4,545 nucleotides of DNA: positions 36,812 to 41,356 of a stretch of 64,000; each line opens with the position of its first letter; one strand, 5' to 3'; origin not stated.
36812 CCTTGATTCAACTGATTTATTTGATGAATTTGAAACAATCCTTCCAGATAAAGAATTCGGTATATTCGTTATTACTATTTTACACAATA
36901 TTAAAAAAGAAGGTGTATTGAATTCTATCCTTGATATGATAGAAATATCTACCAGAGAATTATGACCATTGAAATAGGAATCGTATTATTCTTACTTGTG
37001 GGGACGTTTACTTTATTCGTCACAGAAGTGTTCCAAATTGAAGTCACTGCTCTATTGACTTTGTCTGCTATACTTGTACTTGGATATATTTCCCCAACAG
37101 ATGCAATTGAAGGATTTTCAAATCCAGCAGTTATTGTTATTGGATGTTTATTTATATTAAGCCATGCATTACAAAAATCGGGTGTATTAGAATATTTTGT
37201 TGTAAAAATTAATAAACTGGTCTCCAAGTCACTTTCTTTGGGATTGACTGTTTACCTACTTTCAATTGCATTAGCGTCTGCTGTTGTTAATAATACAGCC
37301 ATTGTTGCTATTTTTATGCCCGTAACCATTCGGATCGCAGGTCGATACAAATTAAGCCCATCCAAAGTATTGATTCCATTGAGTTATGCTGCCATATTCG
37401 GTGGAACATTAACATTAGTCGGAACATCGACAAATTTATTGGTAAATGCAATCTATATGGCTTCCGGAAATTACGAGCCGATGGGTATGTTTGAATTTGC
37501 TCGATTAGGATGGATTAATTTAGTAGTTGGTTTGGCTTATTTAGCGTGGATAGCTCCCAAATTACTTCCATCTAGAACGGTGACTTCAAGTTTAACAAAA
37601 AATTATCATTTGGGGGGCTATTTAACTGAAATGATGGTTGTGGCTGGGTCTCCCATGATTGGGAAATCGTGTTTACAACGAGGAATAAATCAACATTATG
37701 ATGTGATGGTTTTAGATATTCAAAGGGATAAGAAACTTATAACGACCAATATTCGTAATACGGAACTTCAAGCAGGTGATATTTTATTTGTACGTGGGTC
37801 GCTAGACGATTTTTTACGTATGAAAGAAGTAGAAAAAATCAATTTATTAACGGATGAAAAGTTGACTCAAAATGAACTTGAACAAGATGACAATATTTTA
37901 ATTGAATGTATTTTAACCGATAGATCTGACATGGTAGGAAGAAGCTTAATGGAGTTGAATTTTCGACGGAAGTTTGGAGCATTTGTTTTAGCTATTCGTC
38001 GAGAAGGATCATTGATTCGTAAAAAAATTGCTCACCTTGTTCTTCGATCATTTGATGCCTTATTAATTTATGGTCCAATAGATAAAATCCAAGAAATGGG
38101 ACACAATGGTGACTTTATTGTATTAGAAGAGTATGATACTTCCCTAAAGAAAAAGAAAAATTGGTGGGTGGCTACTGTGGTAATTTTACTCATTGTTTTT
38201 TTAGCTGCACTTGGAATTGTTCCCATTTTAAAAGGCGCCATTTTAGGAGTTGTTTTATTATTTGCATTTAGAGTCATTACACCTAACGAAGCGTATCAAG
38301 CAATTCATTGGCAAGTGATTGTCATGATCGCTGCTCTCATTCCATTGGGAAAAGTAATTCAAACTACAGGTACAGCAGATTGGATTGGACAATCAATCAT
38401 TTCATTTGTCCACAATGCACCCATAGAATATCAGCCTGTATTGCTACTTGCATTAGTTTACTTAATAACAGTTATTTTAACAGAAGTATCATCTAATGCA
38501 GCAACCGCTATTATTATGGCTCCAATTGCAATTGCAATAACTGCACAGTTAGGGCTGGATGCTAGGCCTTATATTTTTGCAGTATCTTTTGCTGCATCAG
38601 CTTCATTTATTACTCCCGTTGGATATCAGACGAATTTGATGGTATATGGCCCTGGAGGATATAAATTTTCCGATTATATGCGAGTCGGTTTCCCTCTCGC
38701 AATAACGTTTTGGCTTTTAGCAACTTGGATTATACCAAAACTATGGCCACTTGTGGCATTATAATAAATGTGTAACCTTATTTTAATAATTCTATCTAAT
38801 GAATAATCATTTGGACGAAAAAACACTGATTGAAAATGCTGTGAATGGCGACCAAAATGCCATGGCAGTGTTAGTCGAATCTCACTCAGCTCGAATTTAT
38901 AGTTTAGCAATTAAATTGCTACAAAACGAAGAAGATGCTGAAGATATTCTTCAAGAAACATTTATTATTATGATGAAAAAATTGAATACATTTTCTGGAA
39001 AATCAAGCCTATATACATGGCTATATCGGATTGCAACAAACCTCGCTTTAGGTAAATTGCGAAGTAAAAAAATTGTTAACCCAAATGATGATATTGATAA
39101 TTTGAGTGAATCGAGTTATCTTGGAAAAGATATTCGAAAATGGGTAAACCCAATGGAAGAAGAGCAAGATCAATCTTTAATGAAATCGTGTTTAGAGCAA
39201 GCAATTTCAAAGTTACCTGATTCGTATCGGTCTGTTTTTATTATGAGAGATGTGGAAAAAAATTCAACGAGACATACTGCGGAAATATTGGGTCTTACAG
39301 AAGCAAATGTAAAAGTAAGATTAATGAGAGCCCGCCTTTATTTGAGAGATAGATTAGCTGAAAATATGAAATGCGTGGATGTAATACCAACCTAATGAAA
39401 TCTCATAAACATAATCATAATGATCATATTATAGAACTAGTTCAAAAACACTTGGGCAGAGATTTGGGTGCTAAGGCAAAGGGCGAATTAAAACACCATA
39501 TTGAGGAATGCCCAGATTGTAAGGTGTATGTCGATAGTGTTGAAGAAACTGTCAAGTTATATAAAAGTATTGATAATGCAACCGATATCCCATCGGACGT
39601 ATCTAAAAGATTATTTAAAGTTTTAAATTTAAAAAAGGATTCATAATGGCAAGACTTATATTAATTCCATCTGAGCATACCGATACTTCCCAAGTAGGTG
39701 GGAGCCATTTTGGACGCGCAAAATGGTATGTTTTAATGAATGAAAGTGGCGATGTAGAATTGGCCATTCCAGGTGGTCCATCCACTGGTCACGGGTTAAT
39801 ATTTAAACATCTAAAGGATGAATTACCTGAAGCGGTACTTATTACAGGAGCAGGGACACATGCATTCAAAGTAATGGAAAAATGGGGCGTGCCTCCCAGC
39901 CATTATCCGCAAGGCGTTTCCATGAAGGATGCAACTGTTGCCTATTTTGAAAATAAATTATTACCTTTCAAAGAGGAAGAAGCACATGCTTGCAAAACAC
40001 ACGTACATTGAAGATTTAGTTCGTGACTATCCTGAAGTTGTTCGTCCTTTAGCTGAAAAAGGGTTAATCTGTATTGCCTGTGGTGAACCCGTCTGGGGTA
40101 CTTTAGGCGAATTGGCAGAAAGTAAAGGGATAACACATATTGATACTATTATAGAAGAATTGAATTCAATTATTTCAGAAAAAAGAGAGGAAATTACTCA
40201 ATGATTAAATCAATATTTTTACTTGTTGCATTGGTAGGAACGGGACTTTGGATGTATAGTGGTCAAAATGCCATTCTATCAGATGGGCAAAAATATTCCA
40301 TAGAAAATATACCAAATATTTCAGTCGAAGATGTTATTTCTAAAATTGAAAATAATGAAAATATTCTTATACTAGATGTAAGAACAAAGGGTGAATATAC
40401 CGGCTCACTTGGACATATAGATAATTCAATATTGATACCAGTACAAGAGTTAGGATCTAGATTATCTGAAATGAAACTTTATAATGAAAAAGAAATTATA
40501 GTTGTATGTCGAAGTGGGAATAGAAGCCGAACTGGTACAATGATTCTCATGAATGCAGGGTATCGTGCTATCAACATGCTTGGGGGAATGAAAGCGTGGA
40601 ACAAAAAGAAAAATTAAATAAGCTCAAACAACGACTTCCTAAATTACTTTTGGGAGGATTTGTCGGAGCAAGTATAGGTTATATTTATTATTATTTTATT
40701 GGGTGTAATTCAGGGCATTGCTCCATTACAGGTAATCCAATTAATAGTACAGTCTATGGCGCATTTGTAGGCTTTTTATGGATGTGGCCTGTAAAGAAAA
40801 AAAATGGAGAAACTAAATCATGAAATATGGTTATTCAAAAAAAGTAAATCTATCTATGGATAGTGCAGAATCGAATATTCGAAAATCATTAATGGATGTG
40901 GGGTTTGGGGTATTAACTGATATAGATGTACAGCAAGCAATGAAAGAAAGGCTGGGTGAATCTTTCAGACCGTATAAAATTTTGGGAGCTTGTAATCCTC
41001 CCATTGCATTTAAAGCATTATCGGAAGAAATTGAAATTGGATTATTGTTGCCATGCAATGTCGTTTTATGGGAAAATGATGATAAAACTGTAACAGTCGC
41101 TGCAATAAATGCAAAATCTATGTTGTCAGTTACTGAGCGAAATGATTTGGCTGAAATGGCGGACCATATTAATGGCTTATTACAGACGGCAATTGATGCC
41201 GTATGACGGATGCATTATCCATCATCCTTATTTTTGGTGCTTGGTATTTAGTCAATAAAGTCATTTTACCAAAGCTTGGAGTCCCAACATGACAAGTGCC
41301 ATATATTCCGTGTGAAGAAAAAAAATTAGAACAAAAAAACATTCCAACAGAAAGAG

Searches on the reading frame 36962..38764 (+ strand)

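Call 7: search_protein_families(library=pfam, proteins=[window:36962-38764:+], max_evalue=0.001)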
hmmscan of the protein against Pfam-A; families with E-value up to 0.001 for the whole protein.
window:36962-38764:+ (600 aa): 3 families
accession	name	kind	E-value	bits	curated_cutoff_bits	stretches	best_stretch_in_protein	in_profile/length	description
PF03600.22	CitMHS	-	4.8e-80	269.6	31.9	2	16-543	1-335/336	Citrate transporter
PF02080.26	TrkA_C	-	9.7e-22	77.1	27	2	221-288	1-67/71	TrkA-C domain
PF00939.25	Na_sulph_symp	-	8.5e-19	68.3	27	1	403-598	272-469/472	Sodium:sulfate symporter transmembrane region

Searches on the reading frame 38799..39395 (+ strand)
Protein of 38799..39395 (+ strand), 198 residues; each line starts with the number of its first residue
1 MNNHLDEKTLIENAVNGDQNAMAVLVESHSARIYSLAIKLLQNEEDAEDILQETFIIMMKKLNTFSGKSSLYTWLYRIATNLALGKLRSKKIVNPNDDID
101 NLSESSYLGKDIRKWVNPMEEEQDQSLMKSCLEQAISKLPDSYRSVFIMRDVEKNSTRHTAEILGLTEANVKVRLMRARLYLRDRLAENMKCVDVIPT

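Call 7: search_protein_families(library=pfam, proteins=[window:38799-39395:+], max_evalue=0.001)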
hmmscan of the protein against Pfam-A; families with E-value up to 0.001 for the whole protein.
window:38799-39395:+ (198 aa): 5 families
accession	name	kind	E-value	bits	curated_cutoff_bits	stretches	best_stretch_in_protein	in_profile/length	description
PF04542.20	Sigma70_r2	-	1.8e-17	63.3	24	1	25-91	1-69/71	Sigma-70 region 2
PF08281.18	Sigma70_r4_2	-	1.2e-13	50.9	25.7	1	131-180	3-52/54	Sigma-70, region 4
PF12645.13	HTH_16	-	3e-06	27.7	22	1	9-65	2-64/65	Helix-turn-helix domain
PF04545.22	Sigma70_r4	-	1.7e-05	24.7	24.1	1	135-183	1-49/50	Sigma-70, region 4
PF07638.17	Sigma70_ECF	-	0.00015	22.1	21.1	1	10-186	7-183/185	ECF sigma factor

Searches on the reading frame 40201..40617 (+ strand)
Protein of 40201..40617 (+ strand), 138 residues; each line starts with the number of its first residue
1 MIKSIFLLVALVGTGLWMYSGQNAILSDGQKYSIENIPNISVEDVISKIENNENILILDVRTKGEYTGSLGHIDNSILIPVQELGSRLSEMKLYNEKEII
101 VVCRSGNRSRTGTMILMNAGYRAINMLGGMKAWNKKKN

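Call 75: search_protein_families(library=pfam, proteins=[window:40201-40617:+], max_evalue=0.0001)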
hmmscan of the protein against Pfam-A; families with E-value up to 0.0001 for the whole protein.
window:40201-40617:+ (138 aa): 1 family
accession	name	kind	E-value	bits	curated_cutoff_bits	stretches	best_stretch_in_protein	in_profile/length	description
PF00581.25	Rhodanese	-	2.5e-16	60.4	22.2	1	43-135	3-101/102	Rhodanese-like domain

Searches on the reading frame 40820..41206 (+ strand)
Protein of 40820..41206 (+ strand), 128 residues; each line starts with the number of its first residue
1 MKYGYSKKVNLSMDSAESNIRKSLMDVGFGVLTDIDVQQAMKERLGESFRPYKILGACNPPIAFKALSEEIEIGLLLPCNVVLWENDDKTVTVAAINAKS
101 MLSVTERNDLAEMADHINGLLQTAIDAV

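Call 75: search_protein_families(library=pfam, proteins=[window:40820-41206:+], max_evalue=0.0001)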
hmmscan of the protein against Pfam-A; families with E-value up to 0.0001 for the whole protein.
window:40820-41206:+ (128 aa): 1 family
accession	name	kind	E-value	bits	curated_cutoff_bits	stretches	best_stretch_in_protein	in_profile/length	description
PF03625.19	DUF302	-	5.5e-25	87.5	23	1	35-97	1-62/63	Domain of unknown function DUF302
